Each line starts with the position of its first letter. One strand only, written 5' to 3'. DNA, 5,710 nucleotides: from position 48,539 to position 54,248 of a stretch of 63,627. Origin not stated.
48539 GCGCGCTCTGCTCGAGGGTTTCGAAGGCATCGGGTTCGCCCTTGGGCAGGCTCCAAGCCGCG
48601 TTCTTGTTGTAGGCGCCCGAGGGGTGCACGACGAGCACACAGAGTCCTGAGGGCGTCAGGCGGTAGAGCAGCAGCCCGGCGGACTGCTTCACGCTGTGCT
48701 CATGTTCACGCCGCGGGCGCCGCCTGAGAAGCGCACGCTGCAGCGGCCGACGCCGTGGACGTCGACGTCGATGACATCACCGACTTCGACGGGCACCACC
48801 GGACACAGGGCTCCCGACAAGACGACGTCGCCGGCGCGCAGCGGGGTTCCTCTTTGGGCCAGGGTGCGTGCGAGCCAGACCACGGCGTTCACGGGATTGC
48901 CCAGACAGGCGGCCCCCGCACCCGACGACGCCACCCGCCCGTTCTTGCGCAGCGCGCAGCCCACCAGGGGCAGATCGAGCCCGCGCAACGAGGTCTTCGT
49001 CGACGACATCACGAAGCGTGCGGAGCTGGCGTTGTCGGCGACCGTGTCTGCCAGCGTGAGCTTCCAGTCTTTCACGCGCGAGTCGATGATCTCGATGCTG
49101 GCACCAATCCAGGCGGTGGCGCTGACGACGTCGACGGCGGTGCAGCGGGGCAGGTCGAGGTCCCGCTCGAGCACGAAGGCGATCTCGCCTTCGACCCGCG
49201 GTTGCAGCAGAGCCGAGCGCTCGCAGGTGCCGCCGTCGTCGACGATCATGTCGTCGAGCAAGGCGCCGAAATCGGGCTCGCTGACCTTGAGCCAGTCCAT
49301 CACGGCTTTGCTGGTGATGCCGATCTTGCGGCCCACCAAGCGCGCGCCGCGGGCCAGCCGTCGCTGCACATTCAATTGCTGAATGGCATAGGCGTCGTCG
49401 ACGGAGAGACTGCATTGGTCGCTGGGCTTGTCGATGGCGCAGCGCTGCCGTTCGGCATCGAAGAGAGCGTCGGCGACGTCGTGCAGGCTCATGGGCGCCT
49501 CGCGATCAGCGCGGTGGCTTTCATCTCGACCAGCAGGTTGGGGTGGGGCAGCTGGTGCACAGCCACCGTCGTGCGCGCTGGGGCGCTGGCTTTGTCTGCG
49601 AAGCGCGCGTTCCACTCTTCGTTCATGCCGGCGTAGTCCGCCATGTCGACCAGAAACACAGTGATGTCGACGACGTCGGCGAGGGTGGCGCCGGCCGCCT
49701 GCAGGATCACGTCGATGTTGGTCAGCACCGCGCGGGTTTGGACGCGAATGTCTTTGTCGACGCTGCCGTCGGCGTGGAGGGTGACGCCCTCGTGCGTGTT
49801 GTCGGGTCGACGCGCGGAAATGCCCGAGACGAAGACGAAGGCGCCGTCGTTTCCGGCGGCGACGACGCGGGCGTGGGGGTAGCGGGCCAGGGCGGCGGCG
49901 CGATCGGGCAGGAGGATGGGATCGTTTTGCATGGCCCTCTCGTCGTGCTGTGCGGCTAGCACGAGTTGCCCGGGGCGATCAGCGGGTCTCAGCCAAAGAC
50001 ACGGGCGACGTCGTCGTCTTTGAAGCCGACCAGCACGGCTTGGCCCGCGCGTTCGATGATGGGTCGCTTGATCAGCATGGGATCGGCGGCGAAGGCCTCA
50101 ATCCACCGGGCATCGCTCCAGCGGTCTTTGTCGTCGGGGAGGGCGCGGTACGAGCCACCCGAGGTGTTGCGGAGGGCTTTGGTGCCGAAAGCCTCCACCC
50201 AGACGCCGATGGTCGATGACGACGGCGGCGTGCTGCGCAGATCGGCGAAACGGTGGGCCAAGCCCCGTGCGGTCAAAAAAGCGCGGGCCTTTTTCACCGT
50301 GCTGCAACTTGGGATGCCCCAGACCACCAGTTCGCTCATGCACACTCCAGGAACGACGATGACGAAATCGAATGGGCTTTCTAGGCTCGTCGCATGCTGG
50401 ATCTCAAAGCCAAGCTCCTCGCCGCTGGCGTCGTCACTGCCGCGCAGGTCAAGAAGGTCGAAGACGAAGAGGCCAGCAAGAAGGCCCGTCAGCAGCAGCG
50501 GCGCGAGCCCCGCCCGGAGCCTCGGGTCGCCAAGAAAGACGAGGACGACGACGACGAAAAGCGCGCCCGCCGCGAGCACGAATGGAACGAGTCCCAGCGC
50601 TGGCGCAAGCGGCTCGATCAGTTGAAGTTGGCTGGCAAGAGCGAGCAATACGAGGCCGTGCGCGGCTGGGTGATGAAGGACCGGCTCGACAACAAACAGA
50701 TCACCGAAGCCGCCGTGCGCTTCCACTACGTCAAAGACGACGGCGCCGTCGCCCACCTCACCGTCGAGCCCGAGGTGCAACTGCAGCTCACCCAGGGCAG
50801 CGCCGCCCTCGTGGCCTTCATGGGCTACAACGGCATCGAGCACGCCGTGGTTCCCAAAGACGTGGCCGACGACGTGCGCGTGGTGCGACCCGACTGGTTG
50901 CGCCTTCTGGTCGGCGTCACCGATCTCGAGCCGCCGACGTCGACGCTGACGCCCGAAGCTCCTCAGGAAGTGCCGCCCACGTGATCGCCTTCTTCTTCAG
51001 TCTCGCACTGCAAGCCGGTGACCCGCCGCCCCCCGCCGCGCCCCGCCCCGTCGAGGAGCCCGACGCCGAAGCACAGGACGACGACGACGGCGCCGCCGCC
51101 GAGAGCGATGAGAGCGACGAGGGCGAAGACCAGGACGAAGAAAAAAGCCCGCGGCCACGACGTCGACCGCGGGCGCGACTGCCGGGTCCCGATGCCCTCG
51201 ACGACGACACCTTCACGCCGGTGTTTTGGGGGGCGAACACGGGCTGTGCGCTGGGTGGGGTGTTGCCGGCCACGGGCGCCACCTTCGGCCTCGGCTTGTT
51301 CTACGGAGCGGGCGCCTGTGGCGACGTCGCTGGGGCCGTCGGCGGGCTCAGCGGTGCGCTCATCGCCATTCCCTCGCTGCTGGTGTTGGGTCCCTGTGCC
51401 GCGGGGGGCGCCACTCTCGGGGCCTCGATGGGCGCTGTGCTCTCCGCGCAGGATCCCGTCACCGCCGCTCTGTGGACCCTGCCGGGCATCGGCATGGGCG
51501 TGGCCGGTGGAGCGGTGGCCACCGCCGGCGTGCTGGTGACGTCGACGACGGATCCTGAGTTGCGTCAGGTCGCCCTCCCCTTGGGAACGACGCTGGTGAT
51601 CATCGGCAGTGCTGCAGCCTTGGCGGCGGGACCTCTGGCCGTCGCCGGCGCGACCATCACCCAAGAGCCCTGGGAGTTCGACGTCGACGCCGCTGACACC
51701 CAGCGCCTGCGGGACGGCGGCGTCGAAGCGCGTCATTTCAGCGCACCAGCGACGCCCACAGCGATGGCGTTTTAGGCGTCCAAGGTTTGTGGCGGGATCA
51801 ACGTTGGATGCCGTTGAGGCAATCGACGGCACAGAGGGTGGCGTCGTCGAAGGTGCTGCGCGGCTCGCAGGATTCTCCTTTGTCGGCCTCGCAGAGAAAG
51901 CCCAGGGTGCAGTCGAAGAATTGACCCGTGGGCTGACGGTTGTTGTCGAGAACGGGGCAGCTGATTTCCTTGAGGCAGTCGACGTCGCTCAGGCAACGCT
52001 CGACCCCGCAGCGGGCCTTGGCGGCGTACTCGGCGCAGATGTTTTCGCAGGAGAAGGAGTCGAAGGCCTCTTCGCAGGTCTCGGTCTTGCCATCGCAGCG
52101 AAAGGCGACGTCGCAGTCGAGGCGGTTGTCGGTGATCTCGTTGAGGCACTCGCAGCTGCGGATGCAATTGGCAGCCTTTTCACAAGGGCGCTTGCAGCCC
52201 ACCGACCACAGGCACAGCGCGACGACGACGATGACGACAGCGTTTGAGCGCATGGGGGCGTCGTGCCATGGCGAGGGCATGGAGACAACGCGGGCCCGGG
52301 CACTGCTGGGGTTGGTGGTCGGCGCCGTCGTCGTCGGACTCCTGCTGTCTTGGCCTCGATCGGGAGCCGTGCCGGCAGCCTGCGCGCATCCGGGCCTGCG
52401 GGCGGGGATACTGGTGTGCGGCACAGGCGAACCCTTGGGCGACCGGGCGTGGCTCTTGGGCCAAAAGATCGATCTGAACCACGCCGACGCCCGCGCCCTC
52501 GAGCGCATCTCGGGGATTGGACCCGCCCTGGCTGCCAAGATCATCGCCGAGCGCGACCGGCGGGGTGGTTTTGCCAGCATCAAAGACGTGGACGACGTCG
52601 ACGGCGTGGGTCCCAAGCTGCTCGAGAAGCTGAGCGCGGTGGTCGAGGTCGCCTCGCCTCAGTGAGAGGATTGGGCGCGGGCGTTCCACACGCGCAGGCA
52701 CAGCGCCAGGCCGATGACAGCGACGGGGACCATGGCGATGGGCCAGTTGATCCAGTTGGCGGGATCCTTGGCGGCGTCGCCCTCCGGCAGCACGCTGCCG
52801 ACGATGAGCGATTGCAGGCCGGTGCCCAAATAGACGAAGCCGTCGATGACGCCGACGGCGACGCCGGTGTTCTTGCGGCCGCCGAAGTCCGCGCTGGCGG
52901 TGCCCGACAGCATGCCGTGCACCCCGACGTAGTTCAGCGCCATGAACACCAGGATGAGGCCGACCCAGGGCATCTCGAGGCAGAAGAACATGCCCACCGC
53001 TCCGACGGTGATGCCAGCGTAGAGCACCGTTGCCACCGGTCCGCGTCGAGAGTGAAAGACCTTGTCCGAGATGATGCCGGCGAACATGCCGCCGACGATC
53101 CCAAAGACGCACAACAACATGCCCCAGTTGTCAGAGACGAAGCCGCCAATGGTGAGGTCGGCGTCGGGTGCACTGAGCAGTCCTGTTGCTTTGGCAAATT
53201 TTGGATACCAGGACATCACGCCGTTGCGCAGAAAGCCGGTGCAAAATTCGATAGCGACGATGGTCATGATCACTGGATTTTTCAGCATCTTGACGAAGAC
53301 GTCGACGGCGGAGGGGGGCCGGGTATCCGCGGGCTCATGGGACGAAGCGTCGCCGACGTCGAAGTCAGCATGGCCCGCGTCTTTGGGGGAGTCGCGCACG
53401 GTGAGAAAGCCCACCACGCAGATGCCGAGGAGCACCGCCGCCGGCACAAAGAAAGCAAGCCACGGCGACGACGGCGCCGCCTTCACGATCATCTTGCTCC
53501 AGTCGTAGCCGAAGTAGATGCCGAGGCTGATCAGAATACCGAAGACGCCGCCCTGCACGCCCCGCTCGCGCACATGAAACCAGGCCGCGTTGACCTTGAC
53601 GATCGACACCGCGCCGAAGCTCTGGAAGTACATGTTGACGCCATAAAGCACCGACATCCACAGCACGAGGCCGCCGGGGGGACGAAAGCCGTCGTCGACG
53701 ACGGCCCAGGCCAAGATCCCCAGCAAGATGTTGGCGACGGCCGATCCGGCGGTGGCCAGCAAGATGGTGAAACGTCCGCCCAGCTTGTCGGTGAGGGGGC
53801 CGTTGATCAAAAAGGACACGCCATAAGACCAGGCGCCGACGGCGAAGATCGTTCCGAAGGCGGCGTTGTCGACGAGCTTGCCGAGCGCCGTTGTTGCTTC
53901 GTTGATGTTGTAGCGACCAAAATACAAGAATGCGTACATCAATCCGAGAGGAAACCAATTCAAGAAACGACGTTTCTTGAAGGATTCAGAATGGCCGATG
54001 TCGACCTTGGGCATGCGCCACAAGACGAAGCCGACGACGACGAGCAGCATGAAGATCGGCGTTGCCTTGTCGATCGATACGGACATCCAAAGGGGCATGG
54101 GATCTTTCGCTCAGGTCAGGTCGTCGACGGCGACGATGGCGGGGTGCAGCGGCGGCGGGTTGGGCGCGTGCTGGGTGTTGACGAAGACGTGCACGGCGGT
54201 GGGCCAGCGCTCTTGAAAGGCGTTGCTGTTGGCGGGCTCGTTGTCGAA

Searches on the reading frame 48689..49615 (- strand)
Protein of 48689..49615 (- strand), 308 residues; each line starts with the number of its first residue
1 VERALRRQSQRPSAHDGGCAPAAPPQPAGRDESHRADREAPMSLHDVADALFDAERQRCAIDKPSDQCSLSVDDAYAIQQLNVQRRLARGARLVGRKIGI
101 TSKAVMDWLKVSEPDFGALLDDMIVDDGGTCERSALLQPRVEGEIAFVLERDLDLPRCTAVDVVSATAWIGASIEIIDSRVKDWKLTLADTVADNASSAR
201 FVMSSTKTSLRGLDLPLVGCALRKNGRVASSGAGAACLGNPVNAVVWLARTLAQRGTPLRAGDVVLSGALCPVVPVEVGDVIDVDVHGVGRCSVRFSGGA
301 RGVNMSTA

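Call 73: search_protein_families(library=pfam, proteins=[window:48689-49615:-], max_evalue=0.0001)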
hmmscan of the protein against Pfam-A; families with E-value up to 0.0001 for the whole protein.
window:48689-49615:- (308 aa): 1 family
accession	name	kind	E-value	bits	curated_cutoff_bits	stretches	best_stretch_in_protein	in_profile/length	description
PF01557.24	FAA_hydrolase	-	2.3e-09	37.7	23.9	1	125-295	43-212/214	Fumarylacetoacetate (FAA) hydrolase C-terminal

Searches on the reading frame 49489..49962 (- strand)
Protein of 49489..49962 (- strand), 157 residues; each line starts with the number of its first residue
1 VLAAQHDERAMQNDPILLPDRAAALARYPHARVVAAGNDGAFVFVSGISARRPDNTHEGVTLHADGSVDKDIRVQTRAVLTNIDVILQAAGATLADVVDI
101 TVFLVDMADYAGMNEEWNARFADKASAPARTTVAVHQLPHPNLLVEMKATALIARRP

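Call 73: search_protein_families(library=pfam, proteins=[window:49489-49962:-], max_evalue=0.0001)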
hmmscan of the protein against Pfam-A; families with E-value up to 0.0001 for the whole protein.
window:49489-49962:- (157 aa): 1 family
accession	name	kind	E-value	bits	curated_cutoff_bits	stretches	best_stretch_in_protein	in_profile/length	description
PF01042.26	Ribonuc_L-PSP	-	5.2e-27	94.7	27.3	1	24-152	7-120/121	Endoribonuclease L-PSP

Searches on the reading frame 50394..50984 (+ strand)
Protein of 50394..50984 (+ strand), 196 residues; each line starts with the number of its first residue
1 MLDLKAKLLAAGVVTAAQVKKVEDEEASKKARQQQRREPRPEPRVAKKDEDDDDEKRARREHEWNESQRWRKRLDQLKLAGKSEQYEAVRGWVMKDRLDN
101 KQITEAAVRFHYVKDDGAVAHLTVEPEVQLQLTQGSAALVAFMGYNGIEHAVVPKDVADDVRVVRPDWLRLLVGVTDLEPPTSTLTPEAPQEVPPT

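Call 73: search_protein_families(library=pfam, proteins=[window:50394-50984:+], max_evalue=0.0001)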
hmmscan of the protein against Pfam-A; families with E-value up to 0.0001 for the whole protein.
window:50394-50984:+ (196 aa): 1 family
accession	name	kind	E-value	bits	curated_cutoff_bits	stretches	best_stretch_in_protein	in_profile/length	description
PF09831.14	DUF2058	-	1.3e-12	48.6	25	1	4-170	2-148/174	Uncharacterized protein conserved in bacteria (DUF2058)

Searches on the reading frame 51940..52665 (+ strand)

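Call 73: search_protein_families(library=pfam, proteins=[window:51940-52665:+], max_evalue=0.0001)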
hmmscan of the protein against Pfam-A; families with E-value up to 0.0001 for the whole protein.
window:51940-52665:+ (241 aa): 3 families
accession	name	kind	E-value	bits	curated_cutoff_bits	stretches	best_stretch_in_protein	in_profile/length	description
PF12836.13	HHH_3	-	3.4e-17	62.7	27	1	175-232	4-61/65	Helix-hairpin-helix motif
PF06514.17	PsbU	-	7.4e-06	26.3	24.5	1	173-224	11-58/93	Photosystem II 12 kDa extrinsic protein (PsbU)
PF14520.12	HHH_5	-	2e-05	25.4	27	0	182-204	32-54/57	Helix-hairpin-helix domain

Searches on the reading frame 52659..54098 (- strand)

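Call 73: search_protein_families(library=pfam, proteins=[window:52659-54098:-], max_evalue=0.0001)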
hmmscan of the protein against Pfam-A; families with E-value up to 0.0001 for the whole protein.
window:52659-54098:- (479 aa): 2 families
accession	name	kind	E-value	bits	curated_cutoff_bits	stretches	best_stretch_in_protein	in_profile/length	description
PF07690.21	MFS_1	-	1.6e-24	86.9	33.4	1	52-428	2-345/347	Major Facilitator Superfamily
PF03137.26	OATP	-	3.7e-05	22.7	25.8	1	263-372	281-384/545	Organic Anion Transporter Polypeptide (OATP) family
